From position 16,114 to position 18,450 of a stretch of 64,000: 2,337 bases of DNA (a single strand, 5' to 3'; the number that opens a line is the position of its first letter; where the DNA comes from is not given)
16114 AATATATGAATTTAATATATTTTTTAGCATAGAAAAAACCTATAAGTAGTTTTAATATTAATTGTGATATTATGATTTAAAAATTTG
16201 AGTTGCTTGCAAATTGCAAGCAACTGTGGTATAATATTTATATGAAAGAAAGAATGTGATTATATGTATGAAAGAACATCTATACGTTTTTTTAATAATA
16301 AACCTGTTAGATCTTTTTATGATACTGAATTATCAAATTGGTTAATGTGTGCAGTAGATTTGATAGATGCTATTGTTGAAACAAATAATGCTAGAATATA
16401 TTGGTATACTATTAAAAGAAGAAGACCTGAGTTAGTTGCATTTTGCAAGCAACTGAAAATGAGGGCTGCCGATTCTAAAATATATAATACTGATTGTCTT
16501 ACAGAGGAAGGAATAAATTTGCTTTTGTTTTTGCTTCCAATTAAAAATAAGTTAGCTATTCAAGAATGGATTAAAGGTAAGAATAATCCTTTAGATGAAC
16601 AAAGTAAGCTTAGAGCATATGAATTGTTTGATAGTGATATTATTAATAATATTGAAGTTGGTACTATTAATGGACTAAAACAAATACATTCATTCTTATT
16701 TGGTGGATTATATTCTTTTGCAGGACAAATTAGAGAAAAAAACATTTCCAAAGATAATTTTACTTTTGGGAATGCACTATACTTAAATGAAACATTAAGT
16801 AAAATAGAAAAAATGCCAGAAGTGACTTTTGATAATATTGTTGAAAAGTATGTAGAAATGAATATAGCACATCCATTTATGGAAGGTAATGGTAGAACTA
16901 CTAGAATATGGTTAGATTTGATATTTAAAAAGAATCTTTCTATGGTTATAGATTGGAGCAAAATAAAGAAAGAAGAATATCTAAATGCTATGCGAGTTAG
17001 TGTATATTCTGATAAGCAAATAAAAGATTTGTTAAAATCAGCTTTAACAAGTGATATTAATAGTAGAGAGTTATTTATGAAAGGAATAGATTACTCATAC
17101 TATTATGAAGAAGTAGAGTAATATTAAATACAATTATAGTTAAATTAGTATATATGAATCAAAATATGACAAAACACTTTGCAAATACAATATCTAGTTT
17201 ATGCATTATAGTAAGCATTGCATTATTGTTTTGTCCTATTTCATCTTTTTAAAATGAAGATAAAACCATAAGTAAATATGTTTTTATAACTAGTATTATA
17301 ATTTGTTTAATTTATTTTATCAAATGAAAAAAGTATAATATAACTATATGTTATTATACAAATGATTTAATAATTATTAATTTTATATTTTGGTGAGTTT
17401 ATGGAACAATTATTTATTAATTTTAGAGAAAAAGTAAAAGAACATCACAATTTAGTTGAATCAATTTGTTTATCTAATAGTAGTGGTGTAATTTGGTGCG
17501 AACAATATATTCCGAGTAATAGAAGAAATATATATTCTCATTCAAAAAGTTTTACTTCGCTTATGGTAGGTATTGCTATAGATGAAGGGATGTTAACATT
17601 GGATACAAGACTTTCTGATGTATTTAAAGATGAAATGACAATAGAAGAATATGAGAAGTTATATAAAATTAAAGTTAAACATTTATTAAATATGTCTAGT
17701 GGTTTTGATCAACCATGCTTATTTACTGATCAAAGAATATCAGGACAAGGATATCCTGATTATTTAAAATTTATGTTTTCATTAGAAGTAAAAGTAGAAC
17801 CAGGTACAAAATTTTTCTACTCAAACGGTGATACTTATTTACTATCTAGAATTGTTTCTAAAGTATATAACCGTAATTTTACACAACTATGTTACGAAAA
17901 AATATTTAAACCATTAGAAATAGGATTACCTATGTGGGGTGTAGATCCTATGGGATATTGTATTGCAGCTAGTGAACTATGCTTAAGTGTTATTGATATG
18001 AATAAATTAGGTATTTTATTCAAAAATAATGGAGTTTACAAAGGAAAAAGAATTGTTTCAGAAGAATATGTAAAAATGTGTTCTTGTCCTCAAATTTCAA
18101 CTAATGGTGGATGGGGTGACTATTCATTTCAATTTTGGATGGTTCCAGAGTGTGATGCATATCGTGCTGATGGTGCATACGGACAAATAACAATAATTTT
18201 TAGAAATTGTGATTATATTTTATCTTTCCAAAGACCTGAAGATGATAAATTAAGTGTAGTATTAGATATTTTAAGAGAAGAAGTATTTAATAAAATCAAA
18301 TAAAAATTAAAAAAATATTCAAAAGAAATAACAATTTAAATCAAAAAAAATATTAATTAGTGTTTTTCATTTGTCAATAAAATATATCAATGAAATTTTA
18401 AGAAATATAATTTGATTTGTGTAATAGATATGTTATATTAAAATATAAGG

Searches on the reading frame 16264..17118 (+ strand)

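Call 62: search_protein_families(library=pfam, proteins=[window:16264-17118:+], max_evalue=0.00001)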
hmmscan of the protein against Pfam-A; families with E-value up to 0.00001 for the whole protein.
window:16264-17118:+ (285 aa): 1 family
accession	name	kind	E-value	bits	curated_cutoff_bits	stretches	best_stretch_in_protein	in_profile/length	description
PF02661.23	Fic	-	6.5e-11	43.4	24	1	136-220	5-92/93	Fic/DOC family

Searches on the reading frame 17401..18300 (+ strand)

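Call 62: search_protein_families(library=pfam, proteins=[window:17401-18300:+], max_evalue=0.00001)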
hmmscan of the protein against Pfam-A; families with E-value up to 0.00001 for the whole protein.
window:17401-18300:+ (300 aa): 1 family
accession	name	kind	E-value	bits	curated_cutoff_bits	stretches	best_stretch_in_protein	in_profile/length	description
PF00144.29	Beta-lactamase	-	3.3e-20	72.9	27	1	43-182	51-186/329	Beta-lactamase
